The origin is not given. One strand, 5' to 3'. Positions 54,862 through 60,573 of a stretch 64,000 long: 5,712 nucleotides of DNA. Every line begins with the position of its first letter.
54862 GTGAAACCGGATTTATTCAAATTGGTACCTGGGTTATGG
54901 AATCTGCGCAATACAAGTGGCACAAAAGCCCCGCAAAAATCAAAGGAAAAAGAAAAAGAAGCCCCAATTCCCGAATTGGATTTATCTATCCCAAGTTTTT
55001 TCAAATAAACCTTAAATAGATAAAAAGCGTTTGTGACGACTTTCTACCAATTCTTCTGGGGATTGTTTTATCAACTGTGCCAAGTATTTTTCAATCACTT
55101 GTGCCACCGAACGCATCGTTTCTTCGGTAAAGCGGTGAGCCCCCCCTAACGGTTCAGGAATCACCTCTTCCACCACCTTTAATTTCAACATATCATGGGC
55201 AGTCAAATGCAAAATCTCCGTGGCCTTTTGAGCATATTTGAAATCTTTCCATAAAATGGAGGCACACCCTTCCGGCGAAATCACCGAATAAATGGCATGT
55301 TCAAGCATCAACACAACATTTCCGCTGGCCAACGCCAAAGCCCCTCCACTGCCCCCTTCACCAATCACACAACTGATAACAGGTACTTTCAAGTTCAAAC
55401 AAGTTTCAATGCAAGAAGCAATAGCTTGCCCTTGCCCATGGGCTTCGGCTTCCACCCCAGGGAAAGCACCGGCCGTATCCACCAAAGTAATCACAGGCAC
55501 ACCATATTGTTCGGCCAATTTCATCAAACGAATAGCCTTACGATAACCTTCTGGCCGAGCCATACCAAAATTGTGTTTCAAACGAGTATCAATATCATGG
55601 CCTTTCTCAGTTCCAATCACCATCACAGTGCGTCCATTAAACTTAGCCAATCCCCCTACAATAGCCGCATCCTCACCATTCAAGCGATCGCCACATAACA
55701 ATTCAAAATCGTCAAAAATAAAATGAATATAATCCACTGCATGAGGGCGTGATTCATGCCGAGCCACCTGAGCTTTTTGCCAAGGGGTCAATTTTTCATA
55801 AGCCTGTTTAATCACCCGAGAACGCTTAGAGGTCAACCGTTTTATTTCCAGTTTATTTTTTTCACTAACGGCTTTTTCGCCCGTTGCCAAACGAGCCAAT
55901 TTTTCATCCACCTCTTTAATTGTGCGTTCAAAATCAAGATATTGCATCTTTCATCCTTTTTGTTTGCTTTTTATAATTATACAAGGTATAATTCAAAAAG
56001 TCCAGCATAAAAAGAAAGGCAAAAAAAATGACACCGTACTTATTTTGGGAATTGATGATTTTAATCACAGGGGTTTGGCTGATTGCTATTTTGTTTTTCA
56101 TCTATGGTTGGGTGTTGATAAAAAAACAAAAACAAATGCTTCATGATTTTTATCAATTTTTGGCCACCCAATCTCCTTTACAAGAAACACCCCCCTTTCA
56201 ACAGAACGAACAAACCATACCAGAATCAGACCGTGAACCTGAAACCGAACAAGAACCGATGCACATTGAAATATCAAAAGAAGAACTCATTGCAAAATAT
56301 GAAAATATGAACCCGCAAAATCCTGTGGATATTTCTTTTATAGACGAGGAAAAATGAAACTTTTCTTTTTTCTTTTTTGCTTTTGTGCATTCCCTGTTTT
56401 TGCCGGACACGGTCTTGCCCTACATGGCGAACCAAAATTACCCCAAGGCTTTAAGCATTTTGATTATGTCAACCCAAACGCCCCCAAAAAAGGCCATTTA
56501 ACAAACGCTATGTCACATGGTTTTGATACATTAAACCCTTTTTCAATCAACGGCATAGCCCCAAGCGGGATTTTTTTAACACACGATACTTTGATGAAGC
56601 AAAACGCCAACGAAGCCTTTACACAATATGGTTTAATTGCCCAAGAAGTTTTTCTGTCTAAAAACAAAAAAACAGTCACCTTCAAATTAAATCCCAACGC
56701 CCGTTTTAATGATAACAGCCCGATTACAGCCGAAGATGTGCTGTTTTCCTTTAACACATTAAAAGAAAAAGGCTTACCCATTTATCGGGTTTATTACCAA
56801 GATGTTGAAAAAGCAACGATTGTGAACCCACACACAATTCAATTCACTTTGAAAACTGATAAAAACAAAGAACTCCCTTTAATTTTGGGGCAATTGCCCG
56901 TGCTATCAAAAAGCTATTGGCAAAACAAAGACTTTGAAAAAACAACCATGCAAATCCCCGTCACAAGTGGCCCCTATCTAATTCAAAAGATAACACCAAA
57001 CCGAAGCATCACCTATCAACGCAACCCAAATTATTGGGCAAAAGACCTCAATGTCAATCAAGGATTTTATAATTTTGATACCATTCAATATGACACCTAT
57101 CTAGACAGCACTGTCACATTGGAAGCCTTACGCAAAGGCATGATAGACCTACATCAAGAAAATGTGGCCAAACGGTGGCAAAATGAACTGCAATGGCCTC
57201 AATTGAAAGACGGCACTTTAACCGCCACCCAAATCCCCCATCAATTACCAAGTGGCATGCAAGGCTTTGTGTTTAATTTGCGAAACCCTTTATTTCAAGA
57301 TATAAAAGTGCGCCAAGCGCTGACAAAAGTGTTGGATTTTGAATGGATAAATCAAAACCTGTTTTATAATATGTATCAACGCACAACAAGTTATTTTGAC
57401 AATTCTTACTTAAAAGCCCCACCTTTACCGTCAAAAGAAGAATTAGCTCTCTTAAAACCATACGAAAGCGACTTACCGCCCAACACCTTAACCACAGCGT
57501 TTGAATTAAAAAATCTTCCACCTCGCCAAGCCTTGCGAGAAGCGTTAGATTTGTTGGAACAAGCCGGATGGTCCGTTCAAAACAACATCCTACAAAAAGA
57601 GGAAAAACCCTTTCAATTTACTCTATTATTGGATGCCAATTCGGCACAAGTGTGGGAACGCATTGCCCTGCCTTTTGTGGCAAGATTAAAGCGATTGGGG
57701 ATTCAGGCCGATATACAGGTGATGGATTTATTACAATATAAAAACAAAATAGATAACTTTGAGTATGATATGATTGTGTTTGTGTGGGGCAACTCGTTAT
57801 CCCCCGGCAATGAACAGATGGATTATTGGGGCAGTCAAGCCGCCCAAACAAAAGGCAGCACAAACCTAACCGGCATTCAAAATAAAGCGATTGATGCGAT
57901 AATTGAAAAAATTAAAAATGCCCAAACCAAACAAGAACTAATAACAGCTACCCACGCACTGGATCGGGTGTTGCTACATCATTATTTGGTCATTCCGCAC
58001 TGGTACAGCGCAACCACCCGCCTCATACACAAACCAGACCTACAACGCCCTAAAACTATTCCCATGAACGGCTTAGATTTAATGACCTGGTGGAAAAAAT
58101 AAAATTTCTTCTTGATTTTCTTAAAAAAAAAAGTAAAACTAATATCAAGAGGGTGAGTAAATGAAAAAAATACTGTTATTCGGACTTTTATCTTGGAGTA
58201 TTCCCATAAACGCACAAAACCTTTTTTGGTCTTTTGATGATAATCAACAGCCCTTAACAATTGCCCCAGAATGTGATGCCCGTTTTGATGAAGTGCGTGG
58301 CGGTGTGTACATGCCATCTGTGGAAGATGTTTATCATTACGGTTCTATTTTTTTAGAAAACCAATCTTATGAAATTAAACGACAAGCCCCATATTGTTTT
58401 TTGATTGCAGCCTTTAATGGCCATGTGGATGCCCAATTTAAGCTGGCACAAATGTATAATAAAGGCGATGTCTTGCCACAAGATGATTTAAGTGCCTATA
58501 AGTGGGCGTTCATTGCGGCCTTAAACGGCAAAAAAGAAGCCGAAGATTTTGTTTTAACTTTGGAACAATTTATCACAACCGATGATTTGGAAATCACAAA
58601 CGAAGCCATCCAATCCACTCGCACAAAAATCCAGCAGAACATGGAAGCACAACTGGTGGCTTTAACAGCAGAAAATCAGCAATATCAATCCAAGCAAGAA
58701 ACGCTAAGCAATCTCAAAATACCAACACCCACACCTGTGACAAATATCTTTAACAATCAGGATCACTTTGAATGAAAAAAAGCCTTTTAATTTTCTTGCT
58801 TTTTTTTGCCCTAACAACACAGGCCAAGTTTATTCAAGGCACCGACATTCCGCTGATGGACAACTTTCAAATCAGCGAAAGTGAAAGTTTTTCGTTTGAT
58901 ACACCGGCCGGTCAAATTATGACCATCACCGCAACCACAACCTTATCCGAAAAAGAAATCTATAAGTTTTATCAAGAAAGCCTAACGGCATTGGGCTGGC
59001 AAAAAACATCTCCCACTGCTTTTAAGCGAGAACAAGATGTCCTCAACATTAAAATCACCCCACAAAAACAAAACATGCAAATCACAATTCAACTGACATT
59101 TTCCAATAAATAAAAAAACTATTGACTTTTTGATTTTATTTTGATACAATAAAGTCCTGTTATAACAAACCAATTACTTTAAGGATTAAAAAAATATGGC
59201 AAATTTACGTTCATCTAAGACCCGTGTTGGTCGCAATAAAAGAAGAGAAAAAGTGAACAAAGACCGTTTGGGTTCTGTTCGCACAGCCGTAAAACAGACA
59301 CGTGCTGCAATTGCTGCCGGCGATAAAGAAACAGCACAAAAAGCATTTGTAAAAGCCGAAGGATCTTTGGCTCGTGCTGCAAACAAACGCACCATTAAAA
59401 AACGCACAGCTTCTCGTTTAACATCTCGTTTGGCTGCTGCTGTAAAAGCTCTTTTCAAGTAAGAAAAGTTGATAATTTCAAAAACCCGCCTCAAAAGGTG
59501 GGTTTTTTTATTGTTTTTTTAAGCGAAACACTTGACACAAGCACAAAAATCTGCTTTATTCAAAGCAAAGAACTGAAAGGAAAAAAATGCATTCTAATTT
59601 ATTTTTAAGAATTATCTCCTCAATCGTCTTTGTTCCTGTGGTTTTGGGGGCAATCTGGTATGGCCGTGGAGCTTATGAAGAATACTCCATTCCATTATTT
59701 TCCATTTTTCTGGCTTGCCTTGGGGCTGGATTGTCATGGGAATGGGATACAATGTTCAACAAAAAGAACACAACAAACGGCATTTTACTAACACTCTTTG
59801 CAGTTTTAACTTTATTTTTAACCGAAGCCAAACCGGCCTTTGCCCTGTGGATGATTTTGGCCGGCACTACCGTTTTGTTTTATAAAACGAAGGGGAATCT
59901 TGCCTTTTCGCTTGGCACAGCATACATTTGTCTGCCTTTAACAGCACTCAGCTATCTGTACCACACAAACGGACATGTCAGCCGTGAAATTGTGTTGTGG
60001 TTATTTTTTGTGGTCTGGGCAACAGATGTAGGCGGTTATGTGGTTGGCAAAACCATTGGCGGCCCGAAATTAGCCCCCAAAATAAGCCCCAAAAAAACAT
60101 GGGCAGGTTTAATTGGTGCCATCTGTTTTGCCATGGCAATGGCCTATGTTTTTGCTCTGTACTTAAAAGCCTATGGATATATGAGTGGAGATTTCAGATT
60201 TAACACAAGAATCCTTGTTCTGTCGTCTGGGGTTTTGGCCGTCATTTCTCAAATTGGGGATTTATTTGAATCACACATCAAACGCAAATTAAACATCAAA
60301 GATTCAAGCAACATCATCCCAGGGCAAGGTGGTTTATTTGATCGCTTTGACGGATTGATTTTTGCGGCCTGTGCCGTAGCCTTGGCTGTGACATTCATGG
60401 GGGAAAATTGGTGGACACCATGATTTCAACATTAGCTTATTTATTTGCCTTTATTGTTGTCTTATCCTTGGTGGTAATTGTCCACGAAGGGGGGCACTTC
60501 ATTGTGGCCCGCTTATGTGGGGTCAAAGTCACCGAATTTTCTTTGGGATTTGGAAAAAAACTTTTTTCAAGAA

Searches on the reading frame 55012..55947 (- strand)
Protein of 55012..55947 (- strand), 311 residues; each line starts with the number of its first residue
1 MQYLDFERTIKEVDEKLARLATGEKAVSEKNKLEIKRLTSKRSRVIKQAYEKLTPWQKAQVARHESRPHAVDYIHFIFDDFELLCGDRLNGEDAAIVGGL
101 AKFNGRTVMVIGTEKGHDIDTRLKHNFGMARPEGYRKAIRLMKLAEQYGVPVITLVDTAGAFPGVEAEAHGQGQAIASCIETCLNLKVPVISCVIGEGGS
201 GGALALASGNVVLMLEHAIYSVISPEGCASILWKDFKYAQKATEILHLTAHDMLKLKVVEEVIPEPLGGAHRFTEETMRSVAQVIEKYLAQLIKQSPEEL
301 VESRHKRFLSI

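Call 22: search_protein_families(library=pfam, proteins=[window:55012-55947:-])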
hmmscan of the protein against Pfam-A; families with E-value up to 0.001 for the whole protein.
window:55012-55947:- (311 aa): 2 families
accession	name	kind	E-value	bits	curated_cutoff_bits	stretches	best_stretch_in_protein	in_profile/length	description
PF03255.19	ACCA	-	1.4e-130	435.5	23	1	3-311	1-309/310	Acetyl co-enzyme A carboxylase carboxyltransferase-like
PF01039.27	Carboxyl_trans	-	5.4e-19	68.6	22.3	1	94-258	282-441/493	Carboxyl transferase domain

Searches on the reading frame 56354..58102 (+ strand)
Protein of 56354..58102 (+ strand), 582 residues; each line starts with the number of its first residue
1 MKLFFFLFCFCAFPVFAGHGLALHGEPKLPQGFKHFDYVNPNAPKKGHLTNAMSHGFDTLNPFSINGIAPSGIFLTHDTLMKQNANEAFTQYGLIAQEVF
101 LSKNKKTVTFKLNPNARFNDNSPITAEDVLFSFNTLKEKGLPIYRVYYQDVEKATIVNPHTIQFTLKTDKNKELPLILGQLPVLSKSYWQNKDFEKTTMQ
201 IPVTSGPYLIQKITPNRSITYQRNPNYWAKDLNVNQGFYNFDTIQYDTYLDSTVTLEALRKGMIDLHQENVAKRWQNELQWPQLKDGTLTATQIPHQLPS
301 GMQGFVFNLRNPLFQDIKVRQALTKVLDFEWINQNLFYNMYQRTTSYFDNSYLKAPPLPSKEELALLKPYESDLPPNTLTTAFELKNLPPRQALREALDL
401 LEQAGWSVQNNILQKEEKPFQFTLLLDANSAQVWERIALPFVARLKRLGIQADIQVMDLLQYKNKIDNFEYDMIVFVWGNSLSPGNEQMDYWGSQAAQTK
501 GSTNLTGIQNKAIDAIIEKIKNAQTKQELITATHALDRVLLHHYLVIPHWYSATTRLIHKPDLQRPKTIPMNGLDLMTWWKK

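Call 22: search_protein_families(library=pfam, proteins=[window:56354-58102:+])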
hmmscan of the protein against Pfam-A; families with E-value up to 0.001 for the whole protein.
window:56354-58102:+ (582 aa): 1 family
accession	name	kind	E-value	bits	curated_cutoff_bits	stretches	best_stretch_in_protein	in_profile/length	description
PF00496.27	SBP_bac_5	-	1.6e-70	238.6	32.4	1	93-497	4-365/368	Bacterial extracellular solute-binding proteins, family 5 Middle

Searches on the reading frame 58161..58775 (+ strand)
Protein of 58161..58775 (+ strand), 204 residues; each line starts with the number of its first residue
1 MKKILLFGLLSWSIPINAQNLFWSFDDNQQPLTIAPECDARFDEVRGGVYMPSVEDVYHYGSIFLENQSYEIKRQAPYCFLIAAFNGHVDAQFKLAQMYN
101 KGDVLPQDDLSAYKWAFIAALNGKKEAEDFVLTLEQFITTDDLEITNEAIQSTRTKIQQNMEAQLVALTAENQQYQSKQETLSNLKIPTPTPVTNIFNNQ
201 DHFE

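Call 22: search_protein_families(library=pfam, proteins=[window:58161-58775:+])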
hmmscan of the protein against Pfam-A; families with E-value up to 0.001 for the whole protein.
window:58161-58775:+ (204 aa): 1 family
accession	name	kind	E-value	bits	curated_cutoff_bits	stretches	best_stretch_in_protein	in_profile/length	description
PF08238.18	Sel1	-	2.2e-05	25.3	30.7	1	90-123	2-35/36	Sel1 repeat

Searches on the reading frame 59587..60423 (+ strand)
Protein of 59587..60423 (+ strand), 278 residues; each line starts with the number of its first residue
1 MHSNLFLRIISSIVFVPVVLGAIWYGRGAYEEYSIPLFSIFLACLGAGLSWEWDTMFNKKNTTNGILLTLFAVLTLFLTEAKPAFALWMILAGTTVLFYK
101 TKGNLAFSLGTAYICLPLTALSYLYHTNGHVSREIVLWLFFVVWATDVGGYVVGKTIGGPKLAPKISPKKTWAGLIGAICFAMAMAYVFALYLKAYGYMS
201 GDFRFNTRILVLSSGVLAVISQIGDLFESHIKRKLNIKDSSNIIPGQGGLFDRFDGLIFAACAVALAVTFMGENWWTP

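Call 22: search_protein_families(library=pfam, proteins=[window:59587-60423:+])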
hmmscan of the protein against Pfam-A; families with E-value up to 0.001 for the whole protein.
window:59587-60423:+ (278 aa): 1 family
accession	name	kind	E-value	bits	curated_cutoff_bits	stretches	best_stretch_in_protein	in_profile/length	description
PF01148.25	CTP_transf_1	-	2.8e-51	175.3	24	1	8-269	3-262/264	Cytidylyltransferase family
